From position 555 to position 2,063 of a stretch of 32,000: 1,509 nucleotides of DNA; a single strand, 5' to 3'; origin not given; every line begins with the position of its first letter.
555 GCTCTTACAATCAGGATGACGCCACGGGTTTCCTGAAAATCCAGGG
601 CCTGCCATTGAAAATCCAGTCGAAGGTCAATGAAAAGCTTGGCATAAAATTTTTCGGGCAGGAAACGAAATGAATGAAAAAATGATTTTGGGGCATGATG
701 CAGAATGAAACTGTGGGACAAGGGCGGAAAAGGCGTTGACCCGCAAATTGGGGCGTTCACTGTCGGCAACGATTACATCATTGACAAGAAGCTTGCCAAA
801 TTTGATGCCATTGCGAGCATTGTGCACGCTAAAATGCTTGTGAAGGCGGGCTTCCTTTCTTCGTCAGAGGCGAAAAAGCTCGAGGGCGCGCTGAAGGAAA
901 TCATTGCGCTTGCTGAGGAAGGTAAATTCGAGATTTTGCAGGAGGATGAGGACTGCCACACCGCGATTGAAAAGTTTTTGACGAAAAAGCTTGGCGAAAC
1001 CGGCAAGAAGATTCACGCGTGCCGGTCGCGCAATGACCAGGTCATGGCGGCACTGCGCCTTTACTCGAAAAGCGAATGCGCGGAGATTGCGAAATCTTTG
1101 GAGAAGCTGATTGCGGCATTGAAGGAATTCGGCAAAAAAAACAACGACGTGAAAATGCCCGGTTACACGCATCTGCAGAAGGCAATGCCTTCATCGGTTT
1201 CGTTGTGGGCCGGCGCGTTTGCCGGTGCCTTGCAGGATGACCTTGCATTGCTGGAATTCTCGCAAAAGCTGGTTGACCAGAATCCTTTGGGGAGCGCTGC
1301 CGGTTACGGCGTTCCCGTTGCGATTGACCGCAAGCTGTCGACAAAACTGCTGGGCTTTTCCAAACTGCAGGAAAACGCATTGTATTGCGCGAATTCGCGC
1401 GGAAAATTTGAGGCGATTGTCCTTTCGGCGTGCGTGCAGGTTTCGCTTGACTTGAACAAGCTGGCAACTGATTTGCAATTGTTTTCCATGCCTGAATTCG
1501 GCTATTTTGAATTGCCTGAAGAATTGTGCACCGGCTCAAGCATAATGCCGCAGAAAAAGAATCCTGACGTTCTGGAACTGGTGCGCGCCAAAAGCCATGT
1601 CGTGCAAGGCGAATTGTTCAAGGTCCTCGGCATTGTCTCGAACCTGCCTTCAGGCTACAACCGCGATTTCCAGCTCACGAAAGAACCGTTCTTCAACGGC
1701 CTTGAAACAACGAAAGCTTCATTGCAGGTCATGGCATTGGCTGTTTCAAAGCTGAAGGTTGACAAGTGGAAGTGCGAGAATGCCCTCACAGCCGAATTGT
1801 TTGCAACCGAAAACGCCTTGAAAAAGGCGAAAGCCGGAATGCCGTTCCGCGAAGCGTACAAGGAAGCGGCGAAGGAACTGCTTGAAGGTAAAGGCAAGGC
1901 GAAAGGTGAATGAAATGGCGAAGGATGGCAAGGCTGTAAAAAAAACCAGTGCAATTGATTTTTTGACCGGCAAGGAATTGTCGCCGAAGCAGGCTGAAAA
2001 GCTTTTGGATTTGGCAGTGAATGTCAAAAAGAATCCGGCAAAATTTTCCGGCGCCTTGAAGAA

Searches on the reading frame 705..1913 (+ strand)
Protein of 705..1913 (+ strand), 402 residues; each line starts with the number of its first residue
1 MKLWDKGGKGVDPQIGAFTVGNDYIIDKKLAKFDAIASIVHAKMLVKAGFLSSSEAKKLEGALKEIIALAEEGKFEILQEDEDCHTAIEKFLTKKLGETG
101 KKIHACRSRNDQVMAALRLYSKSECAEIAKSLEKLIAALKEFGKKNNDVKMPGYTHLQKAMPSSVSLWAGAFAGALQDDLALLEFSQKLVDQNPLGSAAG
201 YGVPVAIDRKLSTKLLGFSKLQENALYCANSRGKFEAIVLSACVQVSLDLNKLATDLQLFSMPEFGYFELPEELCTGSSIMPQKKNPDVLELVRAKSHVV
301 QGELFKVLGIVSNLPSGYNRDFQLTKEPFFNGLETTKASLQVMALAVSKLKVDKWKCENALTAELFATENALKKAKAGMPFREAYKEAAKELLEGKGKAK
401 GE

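Call 78: search_protein_families(library=pfam, proteins=[window:705-1913:+], max_evalue=0.00001)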
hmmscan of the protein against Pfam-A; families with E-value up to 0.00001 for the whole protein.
window:705-1913:+ (402 aa): 1 family
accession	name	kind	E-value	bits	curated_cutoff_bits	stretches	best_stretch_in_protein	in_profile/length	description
PF00206.25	Lyase_1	-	2.5e-53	182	27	1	23-302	17-312/312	Lyase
